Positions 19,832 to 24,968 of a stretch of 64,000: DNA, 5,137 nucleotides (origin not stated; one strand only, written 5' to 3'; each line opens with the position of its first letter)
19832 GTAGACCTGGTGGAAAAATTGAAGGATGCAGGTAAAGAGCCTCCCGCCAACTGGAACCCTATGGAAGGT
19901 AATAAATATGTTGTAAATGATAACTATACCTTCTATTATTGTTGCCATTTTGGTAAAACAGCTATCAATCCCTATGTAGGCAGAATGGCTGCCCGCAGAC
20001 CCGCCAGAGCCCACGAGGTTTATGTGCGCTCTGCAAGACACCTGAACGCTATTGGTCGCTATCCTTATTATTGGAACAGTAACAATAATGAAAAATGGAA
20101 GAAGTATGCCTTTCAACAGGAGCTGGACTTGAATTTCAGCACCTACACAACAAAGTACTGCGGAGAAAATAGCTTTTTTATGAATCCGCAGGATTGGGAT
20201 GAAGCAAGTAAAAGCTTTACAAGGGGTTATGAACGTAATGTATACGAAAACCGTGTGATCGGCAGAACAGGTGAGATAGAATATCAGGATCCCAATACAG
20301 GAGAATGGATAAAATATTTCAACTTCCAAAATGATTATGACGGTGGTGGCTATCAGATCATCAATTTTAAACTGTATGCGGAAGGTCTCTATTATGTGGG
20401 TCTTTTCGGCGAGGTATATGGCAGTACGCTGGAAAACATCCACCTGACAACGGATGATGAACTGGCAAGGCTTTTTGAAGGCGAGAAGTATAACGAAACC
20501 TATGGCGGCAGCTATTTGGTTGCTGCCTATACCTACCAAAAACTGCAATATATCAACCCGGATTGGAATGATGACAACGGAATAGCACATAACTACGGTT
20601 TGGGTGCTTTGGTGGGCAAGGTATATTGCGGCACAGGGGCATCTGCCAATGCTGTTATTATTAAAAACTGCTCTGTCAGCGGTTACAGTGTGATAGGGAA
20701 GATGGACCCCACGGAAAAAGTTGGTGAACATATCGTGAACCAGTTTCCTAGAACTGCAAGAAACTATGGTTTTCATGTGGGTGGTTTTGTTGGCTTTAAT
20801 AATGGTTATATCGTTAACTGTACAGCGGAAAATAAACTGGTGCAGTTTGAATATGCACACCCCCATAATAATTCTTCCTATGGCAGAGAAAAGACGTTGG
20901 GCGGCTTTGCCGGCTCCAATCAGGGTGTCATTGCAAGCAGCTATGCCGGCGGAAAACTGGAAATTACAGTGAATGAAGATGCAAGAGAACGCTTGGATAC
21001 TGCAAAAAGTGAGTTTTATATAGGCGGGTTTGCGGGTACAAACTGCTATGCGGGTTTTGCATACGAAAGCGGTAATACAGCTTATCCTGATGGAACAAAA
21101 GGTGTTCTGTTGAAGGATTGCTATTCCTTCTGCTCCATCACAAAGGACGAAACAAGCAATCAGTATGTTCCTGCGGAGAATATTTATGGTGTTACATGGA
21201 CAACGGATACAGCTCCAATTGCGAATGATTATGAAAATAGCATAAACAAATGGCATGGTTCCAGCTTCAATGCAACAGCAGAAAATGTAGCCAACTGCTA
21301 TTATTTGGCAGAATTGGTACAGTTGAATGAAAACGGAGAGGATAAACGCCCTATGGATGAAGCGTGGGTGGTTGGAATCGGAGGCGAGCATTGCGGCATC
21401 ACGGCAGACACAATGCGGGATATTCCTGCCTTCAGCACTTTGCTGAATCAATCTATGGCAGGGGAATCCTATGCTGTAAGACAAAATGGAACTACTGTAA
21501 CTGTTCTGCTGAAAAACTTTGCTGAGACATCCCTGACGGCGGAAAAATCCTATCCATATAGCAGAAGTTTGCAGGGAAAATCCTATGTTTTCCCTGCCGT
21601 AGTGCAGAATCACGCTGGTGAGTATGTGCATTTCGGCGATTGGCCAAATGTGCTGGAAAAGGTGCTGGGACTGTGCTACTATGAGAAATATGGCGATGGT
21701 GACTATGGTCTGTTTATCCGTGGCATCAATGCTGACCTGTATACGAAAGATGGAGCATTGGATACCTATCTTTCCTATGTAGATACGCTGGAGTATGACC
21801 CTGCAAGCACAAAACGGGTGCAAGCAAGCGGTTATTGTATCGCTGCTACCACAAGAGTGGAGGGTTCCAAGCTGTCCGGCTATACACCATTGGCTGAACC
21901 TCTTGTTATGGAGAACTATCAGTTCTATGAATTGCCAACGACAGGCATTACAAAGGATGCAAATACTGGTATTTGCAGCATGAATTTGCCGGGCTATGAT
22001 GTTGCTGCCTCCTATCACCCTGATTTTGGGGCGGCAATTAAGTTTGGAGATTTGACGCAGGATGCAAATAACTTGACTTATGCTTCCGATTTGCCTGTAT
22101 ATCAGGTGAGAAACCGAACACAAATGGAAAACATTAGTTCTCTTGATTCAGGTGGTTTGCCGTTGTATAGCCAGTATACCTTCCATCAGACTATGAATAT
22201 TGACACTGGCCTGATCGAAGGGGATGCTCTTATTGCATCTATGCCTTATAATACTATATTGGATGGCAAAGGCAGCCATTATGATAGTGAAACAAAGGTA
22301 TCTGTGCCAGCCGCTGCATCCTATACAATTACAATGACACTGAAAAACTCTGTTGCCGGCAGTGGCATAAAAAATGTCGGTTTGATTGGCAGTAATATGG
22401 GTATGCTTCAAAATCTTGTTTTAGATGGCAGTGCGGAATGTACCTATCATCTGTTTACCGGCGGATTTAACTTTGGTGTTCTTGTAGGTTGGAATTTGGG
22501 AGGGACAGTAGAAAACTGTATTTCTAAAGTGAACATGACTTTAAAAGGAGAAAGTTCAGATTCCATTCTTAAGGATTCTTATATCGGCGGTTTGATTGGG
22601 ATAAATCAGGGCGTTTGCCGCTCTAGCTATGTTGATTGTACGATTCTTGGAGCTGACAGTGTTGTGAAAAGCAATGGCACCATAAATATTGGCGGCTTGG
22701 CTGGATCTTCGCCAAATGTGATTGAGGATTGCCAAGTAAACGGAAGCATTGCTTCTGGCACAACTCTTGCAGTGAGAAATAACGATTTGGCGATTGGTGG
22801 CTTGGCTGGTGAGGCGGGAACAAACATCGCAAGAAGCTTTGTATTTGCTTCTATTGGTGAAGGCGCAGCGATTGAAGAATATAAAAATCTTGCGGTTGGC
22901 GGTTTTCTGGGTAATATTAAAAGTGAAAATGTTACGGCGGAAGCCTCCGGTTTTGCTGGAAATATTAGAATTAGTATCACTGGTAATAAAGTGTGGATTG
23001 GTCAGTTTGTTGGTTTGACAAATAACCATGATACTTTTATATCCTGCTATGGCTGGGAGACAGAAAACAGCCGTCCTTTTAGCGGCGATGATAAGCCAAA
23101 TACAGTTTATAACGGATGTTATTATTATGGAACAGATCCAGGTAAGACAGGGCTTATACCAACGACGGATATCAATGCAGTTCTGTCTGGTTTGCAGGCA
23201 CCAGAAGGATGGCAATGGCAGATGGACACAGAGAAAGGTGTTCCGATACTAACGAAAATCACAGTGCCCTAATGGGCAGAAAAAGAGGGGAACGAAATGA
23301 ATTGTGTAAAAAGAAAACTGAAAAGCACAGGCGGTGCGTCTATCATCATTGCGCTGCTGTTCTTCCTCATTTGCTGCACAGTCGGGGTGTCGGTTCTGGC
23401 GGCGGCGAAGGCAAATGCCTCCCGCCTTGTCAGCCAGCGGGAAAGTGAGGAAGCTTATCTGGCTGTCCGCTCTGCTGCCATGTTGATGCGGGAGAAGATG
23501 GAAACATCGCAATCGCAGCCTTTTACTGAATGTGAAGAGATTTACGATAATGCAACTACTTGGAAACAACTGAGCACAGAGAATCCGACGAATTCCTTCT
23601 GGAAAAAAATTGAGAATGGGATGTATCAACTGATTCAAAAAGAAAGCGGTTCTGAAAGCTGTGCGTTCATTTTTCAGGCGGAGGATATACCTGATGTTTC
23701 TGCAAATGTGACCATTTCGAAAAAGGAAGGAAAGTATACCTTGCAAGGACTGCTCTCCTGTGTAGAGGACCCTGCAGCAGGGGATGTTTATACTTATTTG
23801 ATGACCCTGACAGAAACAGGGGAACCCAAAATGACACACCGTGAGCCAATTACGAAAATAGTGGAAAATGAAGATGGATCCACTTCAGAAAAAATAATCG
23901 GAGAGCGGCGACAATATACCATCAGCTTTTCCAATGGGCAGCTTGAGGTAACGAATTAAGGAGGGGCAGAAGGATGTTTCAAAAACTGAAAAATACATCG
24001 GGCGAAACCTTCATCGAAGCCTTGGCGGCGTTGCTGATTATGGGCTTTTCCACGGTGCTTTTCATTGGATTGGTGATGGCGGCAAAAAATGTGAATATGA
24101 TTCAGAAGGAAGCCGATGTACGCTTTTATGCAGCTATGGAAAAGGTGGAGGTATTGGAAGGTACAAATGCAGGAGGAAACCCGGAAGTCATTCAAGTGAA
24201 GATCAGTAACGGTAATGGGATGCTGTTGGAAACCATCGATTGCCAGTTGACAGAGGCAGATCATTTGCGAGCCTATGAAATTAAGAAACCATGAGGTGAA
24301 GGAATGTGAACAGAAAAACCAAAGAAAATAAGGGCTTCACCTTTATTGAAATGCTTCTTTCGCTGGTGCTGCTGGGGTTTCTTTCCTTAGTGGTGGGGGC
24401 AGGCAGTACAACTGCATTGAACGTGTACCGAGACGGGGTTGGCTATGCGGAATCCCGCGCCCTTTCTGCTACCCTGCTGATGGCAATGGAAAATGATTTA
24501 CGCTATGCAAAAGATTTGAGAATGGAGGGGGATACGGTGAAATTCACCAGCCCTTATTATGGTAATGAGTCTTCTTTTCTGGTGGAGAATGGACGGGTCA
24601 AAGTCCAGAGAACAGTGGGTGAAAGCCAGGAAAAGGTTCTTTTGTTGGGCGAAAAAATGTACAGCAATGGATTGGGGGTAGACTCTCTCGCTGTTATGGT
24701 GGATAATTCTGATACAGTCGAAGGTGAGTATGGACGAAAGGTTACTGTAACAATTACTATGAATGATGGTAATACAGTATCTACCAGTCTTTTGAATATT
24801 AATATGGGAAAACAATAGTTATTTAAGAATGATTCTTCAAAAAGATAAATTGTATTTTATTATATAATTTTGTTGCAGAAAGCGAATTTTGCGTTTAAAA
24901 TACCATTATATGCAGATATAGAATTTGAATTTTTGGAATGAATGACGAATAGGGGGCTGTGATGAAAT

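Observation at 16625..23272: A ~2,200-aa GLUG-repeat protein with a prepilin leader is the first gene of the pilus operon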

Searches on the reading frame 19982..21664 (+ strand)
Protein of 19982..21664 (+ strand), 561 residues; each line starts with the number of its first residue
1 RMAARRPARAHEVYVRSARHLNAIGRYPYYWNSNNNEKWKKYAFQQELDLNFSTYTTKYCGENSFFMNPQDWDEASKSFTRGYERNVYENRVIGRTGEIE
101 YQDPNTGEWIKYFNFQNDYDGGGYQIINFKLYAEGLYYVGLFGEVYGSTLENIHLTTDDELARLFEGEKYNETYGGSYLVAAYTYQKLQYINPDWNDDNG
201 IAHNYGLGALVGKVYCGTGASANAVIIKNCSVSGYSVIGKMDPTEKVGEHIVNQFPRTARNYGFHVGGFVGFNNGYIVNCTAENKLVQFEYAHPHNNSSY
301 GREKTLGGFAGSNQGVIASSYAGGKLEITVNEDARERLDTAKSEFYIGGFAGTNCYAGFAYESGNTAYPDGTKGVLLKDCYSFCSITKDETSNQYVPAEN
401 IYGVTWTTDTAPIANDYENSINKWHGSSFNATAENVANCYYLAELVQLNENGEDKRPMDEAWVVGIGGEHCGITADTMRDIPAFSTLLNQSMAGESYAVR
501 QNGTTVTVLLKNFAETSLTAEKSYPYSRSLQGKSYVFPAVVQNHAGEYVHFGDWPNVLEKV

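Call 57: search_protein_families(library=pfam, proteins=[window:19982-21664:+], max_evalue=1)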
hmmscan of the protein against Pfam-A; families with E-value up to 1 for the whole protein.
window:19982-21664:+ (561 aa): 1 family
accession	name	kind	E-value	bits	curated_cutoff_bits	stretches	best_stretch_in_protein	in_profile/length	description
PF07581.17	Glug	-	0.0025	18.5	20.5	1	263-285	2-26/28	The GLUG motif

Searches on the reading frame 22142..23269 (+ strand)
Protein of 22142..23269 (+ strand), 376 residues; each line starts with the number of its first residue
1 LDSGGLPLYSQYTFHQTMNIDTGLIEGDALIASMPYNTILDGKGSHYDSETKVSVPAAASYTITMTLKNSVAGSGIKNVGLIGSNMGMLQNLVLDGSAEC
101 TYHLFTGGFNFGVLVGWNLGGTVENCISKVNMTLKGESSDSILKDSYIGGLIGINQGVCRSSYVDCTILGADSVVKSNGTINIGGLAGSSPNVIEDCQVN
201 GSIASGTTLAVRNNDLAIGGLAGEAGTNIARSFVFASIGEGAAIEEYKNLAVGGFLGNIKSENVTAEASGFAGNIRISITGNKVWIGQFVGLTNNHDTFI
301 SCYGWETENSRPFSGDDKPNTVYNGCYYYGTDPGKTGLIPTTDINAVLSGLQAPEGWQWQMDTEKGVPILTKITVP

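Call 57: search_protein_families(library=pfam, proteins=[window:22142-23269:+], max_evalue=1)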
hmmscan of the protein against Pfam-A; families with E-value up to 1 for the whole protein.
window:22142-23269:+ (376 aa): 1 family
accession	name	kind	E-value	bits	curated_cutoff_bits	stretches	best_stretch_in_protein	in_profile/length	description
PF07581.17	Glug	-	2.7e-07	31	20.5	2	107-129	1-24/28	The GLUG motif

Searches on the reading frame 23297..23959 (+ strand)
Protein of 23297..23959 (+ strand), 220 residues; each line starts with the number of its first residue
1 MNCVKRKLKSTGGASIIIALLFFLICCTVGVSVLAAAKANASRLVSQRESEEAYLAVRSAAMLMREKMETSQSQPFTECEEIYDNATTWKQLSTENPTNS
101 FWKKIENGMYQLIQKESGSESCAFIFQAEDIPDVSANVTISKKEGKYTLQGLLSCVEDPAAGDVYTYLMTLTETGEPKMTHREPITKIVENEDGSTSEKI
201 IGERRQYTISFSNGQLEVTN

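Call 7: search_protein_families(library=pfam, proteins=[window:23297-23959:+], max_evalue=0.1)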
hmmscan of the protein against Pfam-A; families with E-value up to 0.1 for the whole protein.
window:23297-23959:+ (220 aa): 2 families
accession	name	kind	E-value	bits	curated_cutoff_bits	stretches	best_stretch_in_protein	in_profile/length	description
PF23828.1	DUF7198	-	0.041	13.8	27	1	17-115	7-101/236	Family of unknown function (DUF7198)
PF22508.2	InlJ_IG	-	0.042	14.4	26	0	82-108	41-71/81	Internalin J, Immunoglobulin-like domain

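Call 58: search_protein_families(library=ncbifam, proteins=[window:23297-23959:+], max_evalue=0.1)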
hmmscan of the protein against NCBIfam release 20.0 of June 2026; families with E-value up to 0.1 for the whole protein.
window:23297-23959:+ (220 aa): 3 families
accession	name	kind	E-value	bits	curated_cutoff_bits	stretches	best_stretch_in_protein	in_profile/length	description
NF041014.1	pilin_ComGG_2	equivalog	0.00066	20.3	40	1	17-84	9-78/101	competence type IV pilus minor pilin ComGG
NF037980.1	T2SS_GspK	equivalog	0.044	13.3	130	1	13-75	3-67/307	type II secretion system minor pseudopilin GspK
NF046094.1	SSU0593_fam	subfamily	0.076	13.9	80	0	23-107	20-97/109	SSU0592/SSU0593 family protein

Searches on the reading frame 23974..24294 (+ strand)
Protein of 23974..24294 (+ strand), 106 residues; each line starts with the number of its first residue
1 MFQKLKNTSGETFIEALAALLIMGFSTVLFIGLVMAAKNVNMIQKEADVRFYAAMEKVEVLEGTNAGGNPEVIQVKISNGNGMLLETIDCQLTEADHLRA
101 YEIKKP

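Call 7: search_protein_families(library=pfam, proteins=[window:23974-24294:+], max_evalue=0.1)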
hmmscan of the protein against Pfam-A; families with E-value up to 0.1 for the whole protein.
window:23974-24294:+ (106 aa): 0 families

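Call 58: search_protein_families(library=ncbifam, proteins=[window:23974-24294:+], max_evalue=0.1)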
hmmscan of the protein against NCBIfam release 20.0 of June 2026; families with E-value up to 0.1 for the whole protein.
window:23974-24294:+ (106 aa): 1 family
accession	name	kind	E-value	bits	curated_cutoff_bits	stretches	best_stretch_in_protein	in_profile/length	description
NF041013.1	T4P_ComGE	equivalog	0.0036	17.4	49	1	6-56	1-52/83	competence type IV pilus minor pilin ComGE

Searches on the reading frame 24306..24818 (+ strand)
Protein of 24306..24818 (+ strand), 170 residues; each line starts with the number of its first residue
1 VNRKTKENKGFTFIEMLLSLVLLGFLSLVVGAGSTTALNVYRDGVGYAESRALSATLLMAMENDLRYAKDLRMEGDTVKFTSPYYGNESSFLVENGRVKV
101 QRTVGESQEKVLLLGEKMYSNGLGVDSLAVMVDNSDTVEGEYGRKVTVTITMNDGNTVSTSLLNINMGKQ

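Call 7: search_protein_families(library=pfam, proteins=[window:24306-24818:+], max_evalue=0.1)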
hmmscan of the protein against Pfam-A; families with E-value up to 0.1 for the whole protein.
window:24306-24818:+ (170 aa): 1 family
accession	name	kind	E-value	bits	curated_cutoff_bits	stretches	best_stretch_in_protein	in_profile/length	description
PF07963.17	N_methyl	-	5.9e-06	26.1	21.2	1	8-30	4-26/27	Prokaryotic N-terminal methylation motif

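Call 58: search_protein_families(library=ncbifam, proteins=[window:24306-24818:+], max_evalue=0.1)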
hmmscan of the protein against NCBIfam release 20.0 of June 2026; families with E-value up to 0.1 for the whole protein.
window:24306-24818:+ (170 aa): 6 families
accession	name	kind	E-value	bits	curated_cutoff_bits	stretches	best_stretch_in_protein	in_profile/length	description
TIGR02532.1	IV_pilin_GFxxxE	domain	4.3e-05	23.2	16.3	1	9-30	2-23/24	prepilin-type N-terminal cleavage/methylation domain-containing protein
NF041013.1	T4P_ComGE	equivalog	8e-05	22.7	49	1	6-29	1-24/83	competence type IV pilus minor pilin ComGE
NF041002.1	pilin_ComGF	equivalog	0.0026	18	80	1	8-32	1-25/139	competence type IV pilus minor pilin ComGF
NF040982.1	ComGD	equivalog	0.0082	16.6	70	1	8-30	1-23/139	competence type IV pilus minor pilin ComGD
TIGR01710.1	typeII_sec_gspG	equivalog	0.011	15.7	88.85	1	9-63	1-55/134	type II secretion system major pseudopilin GspG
NF040999.1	pilin_ComGC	equivalog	0.091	13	75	0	9-29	2-22/84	competence type IV pilus major pilin ComGC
